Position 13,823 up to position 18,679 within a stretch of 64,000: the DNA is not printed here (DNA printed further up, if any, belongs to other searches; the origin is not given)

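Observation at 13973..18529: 1518-aa protein with an unusual architecture: signal/lipobox, ~900-aa soluble region, hydrophobic helix block, ~330-aa tail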

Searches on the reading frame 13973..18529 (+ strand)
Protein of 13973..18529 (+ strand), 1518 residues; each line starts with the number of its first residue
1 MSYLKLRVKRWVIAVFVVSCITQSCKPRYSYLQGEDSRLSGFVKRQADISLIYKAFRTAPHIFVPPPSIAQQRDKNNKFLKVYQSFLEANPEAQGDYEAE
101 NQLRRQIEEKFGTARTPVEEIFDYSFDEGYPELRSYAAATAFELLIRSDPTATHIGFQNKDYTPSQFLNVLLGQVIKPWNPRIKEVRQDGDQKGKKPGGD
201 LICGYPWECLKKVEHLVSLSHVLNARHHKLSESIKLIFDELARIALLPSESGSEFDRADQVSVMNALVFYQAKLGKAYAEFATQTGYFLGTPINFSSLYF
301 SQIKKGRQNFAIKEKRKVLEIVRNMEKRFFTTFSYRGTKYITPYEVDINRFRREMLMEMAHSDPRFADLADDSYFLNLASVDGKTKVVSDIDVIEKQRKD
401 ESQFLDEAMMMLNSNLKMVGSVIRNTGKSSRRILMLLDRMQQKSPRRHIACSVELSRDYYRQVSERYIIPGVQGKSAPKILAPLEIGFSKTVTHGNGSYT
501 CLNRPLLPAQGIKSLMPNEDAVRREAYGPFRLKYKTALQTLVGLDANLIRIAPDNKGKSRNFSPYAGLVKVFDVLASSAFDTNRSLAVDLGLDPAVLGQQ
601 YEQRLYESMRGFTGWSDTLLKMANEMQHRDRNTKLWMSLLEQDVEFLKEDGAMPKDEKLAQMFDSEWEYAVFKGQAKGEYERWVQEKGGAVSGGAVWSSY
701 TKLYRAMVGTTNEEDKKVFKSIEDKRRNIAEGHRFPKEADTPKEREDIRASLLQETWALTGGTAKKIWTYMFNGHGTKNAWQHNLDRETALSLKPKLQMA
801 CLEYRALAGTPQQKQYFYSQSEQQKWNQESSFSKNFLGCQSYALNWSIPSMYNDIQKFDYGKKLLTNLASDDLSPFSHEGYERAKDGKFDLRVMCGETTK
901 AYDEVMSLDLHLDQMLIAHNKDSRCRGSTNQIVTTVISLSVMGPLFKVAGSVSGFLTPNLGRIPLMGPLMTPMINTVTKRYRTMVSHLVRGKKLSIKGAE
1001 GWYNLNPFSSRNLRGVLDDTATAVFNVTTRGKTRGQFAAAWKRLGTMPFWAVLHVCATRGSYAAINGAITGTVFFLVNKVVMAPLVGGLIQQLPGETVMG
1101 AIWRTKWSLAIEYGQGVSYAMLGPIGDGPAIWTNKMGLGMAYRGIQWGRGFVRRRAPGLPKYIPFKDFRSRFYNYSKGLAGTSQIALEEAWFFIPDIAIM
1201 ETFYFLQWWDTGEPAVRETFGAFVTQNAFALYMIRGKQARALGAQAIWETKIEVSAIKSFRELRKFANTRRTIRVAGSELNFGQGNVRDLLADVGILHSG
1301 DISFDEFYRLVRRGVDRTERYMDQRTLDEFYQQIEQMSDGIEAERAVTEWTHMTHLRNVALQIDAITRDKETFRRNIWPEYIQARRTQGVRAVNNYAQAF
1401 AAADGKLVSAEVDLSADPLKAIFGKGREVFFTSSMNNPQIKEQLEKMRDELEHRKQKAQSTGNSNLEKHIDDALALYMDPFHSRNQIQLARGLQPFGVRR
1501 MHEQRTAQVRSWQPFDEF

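Call 4: search_protein_families(library=pfam, proteins=[window:13973-18529:+], max_evalue=1)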
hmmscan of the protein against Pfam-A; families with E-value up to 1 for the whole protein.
window:13973-18529:+ (1518 aa): 1 family
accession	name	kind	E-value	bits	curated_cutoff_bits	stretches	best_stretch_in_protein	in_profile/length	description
PF03232.19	COQ7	-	0.11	12.6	23.5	0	932-967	56-91/169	Ubiquinone biosynthesis protein COQ7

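Call 6: search_protein_families(library=ncbifam, proteins=[window:13973-18529:+], max_evalue=0.1)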
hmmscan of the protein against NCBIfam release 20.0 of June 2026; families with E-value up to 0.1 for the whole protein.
window:13973-18529:+ (1518 aa): 1 family
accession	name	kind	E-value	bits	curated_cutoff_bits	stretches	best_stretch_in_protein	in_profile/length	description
NF040760.1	AgaE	equivalog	0.00037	19.8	500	1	995-1081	86-174/292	PTS N-acetylgalactosamine transporter subunit IID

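Call 7: find_homologous_proteins(query=window:13973-18529:+, max_evalue=0.001)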
Query window:13973-18529:+ (1518 aa): 1 proteins with E <= 0.001 among 6304 candidates.
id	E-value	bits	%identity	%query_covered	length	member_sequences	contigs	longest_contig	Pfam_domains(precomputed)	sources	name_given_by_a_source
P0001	0.0e+0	3514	100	100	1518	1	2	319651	-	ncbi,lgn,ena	-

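Call 10: find_encoding_contigs(protein=P0001, flank=10000, max_places=6)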
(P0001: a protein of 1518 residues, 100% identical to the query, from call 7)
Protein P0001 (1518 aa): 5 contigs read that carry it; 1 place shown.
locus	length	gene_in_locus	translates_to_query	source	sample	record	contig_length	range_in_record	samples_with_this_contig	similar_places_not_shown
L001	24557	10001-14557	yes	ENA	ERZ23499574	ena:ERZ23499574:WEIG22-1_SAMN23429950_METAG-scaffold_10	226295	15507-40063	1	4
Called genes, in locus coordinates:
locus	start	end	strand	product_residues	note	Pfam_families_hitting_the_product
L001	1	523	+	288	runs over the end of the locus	-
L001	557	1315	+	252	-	PF01476:LysM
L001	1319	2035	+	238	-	-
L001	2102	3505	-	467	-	PF04052:TolB_N (faint), PF00930:DPPIV_N (faint), PF26550:Tricorn_2nd, PF25174:Beta-prop_THOC3 (faint), PF26549:Tricorn_N, PF07676:PD40 (weak), PF26549:Tricorn_N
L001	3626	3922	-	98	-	PF13103:TonB_2 (weak)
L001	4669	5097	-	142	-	PF02472:ExbD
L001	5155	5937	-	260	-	PF01618:MotA_ExbB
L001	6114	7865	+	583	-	-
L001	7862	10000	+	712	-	-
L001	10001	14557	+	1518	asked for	-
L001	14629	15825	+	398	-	-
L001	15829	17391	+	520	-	-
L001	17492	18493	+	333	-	PF13098:Thioredoxin_2 (faint), PF01323:DSBA (faint), PF13462:Thioredoxin_4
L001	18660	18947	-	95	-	-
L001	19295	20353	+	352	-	-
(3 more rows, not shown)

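Call 13: search_solved_structures(query=window:13973-18526:+, max_evalue=10)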
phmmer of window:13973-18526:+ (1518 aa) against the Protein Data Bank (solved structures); distinct sequences matched with E-value up to 10: 1.
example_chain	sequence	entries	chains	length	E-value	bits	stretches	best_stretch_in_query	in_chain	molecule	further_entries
9fks_b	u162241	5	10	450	1.7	9.1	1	1450-1496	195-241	Cytochrome c1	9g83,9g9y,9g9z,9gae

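Call 14: find_related_loci(query=window:13973-18526:+, collection=genome_contigs, flank=10000)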
Query window:13973-18526:+ (1518 aa) in genome_contigs; peptide patterns used: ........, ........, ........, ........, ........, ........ (x = any residue, [..] = any of these).
24 stretches matched a pattern, but none encodes a relative of the query by tblastn (E <= 1e-3).

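Call 23: search_protein_families(library=padloc, proteins=[window:13973-18529:+], max_evalue=0.1)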
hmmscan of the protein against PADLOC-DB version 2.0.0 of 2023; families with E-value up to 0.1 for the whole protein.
window:13973-18529:+ (1518 aa): 0 families

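Call 27: find_homologous_proteins(query=A1, max_evalue=0.01)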
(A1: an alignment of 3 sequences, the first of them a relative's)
Query A1 (3 sequences) (1518 aa, profile of the alignment): 1 proteins with E <= 0.01 among 7941 candidates.
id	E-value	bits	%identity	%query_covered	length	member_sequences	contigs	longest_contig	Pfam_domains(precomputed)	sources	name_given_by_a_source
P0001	0.0e+0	2390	100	100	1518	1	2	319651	-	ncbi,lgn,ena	-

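Call 48: find_related_loci(query=A1, collection=metagenome_contigs, flank=10000)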
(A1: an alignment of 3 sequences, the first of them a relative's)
Query A1 (1518 aa) in metagenome_contigs; peptide patterns used: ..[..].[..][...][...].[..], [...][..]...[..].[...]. (x = any residue, [..] = any of these).
272 stretches matched a pattern, but none encodes a relative of the query by tblastn (E <= 1e-3).

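Call 61: search_protein_families(library=pfam, alignment_id=A1, max_evalue=10)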
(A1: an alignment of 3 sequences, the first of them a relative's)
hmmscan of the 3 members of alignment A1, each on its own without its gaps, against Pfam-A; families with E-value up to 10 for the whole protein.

A. member 1, P0001 (1518 aa): 1 family
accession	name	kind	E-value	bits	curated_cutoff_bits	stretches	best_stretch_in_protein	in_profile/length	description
PF03232.19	COQ7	-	0.11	12.6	23.5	0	932-967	56-91/169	Ubiquinone biosynthesis protein COQ7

B. families by the number of members that match (of 3 scanned): 1 family
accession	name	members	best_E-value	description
PF03232.19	COQ7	1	0.11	Ubiquinone biosynthesis protein COQ7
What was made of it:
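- On Known pore-forming or translocation toxin domains (colicin, diphtheria T, LCT delivery domain, Bcl-2-like): Pfam-A scans of all three members at E<=10 gave only one chance hit, COQ7 at E 0.11 (call 61).
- No Pfam family of any kind matched any of the three proteins at E<=10 beyond one chance hit (call 61).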

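Call 62: search_protein_families(library=phrogs, alignment_id=A1, max_evalue=1)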
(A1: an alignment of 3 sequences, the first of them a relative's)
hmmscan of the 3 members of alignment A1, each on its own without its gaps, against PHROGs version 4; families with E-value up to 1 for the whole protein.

A. member 1, P0001 (1518 aa): 0 families

B. families by the number of members that match (of 3 scanned): 1 family
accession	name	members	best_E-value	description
phrog_19132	-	1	0.15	-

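Call 68: search_protein_families(library=ncbifam, alignment_id=A1, max_evalue=1)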
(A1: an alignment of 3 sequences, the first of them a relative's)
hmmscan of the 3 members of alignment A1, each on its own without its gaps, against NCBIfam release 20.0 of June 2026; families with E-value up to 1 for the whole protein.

A. member 1, P0001 (1518 aa): 1 family
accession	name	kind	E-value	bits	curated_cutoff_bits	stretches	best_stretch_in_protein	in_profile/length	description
NF040760.1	AgaE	equivalog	0.00037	19.8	500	1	995-1081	86-174/292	PTS N-acetylgalactosamine transporter subunit IID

B. families by the number of members that match (of 3 scanned): 5 families
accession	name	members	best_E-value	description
NF040760.1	AgaE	1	0.00037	PTS N-acetylgalactosamine transporter subunit IID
NF050028.1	CldAdptActJ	1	0.00073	cold adaptation protein ActJcold adaptation protein ActJ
NF005989.0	PRK08105.1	1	0.009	flavodoxin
NF045777.1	TumE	1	0.031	toxin TumE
TIGR04540.1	CLB_0814_fam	1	0.081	TIGR04540 family protein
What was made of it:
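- On PTS mannose-family IID transporter subunit (AgaE): Only the window protein hits; the two homologues do not (calls 6, 68).
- Tried and rejected: The AgaE (PTS IID) hit is chance (calls 6, 68).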

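Call 73: search_dna_similar(query=window:13973-18526:+, collection=plasmids, mode=protein, max_evalue=0.1, max_rows=10)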
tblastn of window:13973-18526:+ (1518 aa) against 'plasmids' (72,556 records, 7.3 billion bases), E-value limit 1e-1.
No match.

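Call 74: search_dna_similar(query=window:13973-18526:+, collection=phages, mode=protein, max_evalue=0.1, max_rows=10)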
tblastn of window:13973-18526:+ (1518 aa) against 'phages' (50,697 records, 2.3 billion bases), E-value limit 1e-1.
No match.
